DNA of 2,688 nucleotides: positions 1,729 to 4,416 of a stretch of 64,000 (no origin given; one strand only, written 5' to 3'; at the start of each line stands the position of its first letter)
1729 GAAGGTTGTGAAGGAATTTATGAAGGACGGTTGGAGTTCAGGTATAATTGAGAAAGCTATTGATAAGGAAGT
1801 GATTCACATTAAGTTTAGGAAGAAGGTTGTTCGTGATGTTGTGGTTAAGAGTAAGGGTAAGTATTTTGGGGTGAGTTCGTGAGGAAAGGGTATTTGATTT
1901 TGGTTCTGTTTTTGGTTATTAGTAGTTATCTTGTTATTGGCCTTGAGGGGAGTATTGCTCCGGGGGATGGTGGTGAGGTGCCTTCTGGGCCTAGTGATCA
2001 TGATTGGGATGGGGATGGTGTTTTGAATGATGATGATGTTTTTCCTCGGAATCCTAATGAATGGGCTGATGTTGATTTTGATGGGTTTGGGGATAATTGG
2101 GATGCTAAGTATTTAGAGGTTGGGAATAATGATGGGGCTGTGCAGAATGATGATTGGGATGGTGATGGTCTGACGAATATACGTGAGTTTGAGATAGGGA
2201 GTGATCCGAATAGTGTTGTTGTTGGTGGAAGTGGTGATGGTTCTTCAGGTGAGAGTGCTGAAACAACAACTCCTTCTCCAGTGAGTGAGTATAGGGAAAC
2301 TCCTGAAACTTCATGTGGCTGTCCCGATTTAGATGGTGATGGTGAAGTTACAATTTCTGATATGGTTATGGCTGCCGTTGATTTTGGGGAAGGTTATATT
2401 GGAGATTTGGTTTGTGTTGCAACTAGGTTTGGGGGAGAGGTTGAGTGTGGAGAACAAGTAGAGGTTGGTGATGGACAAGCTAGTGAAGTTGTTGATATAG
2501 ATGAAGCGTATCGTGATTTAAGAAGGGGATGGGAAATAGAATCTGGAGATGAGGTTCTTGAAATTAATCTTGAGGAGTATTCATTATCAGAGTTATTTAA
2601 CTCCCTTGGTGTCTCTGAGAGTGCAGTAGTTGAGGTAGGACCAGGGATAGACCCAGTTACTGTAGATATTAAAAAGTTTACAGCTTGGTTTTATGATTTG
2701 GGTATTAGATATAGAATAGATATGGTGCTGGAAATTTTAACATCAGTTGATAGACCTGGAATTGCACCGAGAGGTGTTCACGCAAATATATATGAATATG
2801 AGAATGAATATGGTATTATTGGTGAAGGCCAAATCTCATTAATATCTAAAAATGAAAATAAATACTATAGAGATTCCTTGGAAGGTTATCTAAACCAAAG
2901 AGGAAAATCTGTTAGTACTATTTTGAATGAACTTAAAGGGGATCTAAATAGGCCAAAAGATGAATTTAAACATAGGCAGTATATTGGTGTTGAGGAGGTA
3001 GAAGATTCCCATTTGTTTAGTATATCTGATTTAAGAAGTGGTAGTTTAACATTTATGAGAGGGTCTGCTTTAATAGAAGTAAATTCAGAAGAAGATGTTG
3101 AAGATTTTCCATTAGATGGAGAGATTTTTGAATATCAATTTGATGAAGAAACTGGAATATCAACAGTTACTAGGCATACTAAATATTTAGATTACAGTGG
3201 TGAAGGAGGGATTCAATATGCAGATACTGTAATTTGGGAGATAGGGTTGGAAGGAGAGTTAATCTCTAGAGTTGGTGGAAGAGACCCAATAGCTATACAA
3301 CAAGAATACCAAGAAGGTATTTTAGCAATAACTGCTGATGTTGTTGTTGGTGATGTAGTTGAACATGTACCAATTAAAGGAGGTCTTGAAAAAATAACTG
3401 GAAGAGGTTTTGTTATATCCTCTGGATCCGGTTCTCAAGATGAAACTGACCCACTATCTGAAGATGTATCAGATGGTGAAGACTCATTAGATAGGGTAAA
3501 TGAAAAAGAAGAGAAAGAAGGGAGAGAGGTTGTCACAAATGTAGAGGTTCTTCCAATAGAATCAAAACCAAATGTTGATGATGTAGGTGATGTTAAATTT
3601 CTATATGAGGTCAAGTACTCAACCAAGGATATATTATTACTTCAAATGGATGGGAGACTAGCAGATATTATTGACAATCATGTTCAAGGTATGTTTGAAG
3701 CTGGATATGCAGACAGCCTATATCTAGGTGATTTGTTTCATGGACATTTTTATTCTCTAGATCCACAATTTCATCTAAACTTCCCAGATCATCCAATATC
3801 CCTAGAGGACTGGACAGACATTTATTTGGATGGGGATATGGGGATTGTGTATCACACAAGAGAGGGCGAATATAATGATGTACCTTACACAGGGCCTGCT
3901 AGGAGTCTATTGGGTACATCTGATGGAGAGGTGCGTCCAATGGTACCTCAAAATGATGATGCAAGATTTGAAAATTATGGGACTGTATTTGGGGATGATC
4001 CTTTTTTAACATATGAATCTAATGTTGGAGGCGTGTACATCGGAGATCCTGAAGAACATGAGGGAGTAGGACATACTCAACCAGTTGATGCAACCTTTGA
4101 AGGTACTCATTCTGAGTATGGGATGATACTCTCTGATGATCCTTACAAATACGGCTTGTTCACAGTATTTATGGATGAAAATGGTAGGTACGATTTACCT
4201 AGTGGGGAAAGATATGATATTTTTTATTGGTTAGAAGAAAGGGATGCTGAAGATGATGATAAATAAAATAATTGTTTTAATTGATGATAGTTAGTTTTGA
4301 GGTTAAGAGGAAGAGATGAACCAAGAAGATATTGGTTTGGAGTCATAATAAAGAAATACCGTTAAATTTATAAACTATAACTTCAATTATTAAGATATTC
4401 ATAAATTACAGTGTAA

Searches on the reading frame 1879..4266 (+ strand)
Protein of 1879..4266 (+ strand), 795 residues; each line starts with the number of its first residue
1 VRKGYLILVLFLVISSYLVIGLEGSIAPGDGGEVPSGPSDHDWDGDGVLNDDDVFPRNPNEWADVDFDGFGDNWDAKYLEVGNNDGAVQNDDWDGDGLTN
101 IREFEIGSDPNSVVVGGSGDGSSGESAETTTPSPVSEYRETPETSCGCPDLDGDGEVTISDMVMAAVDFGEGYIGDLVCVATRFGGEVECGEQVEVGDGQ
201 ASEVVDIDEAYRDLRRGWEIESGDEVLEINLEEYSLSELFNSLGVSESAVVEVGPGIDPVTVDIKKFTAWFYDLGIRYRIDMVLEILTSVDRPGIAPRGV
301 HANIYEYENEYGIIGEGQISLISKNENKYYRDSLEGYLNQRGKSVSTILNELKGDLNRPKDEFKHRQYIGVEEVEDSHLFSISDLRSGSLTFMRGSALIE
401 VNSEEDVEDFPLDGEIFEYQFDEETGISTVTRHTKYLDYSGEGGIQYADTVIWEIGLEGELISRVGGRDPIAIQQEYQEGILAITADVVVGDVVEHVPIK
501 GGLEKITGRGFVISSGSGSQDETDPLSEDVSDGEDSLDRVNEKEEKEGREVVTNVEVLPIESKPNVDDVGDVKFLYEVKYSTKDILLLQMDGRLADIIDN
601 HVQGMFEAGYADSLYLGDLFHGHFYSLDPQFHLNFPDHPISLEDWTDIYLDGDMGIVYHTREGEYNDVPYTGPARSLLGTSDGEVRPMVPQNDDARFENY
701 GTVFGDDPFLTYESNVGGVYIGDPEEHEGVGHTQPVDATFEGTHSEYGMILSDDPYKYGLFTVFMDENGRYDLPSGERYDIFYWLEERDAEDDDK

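Call 61: find_encoding_contigs(protein=window:1879-4266:+, flank=10000, max_places=3)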
Protein window:1879-4266:+ (795 aa): no gene with exactly this product is on record in the collection.
